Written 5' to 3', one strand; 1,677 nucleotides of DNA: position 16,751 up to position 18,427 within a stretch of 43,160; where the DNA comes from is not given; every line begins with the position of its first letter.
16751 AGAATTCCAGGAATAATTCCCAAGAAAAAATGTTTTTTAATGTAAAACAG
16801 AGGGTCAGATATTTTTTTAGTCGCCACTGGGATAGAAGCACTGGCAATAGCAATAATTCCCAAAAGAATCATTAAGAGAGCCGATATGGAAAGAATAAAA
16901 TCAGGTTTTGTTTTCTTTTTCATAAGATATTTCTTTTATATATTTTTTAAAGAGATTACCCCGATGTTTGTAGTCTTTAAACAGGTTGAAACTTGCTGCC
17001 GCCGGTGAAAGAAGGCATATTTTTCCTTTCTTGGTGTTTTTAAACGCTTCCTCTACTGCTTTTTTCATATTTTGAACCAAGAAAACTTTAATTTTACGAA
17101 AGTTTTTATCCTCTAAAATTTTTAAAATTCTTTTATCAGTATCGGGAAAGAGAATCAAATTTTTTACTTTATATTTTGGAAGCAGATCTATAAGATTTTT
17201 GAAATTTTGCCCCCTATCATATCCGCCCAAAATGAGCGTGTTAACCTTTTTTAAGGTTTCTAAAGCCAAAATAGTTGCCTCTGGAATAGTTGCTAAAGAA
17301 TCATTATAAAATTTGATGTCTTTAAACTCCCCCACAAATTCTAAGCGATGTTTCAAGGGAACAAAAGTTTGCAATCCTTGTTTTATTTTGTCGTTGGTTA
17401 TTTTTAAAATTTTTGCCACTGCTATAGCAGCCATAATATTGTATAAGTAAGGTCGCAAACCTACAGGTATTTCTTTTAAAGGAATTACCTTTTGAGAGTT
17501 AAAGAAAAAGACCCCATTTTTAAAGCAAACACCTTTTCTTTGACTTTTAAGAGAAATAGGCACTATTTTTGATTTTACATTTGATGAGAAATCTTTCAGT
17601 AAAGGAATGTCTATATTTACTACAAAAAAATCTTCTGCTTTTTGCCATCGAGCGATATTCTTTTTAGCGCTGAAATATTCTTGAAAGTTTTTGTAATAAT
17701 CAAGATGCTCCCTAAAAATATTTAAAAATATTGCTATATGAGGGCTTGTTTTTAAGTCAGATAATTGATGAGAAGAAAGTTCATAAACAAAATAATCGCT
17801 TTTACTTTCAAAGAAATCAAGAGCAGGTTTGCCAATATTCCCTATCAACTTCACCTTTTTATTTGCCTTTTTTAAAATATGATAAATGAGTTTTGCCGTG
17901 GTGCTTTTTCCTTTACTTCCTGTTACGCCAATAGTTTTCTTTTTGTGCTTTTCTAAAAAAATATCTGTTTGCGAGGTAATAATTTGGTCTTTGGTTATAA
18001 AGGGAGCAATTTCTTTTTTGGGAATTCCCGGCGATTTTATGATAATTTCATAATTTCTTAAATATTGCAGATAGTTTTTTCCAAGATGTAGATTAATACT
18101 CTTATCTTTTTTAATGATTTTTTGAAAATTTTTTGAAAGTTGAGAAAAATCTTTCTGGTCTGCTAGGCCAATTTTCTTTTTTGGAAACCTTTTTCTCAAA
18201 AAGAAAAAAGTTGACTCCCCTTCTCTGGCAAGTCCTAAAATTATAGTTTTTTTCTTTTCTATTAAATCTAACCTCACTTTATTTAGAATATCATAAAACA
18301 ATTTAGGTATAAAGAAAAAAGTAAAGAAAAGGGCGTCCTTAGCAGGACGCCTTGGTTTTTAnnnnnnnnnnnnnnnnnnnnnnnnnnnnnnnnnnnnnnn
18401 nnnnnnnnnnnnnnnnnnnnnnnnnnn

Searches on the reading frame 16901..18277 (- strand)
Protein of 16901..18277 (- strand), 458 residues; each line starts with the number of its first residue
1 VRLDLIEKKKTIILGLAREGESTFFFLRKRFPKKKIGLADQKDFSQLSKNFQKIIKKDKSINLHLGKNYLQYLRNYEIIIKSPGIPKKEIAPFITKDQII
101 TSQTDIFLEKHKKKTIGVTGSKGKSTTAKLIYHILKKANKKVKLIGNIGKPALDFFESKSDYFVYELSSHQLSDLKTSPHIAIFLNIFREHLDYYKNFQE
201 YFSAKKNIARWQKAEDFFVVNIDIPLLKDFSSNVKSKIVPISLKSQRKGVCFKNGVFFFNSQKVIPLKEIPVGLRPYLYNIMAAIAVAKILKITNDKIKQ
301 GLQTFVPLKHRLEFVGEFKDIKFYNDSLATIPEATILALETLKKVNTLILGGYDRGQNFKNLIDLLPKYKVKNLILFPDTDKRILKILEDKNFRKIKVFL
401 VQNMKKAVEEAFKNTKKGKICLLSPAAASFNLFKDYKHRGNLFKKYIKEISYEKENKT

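Call 84: search_protein_families(library=pfam, proteins=[window:16901-18277:-], max_evalue=0.001)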
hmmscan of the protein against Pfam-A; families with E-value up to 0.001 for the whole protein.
window:16901-18277:- (458 aa): 3 families
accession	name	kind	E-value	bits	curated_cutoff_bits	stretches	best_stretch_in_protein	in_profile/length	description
PF08245.18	Mur_ligase_M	-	7.9e-30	104.7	24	1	118-288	1-200/200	Mur ligase middle domain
PF02875.26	Mur_ligase_C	-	2.7e-09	38.4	28.4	1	310-426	1-126/127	Mur ligase, glutamate ligase domain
PF21799.2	MurD-like_N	-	6.9e-05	23.5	27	1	9-89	1-73/88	Mur ligase MurD-like, N-terminal domain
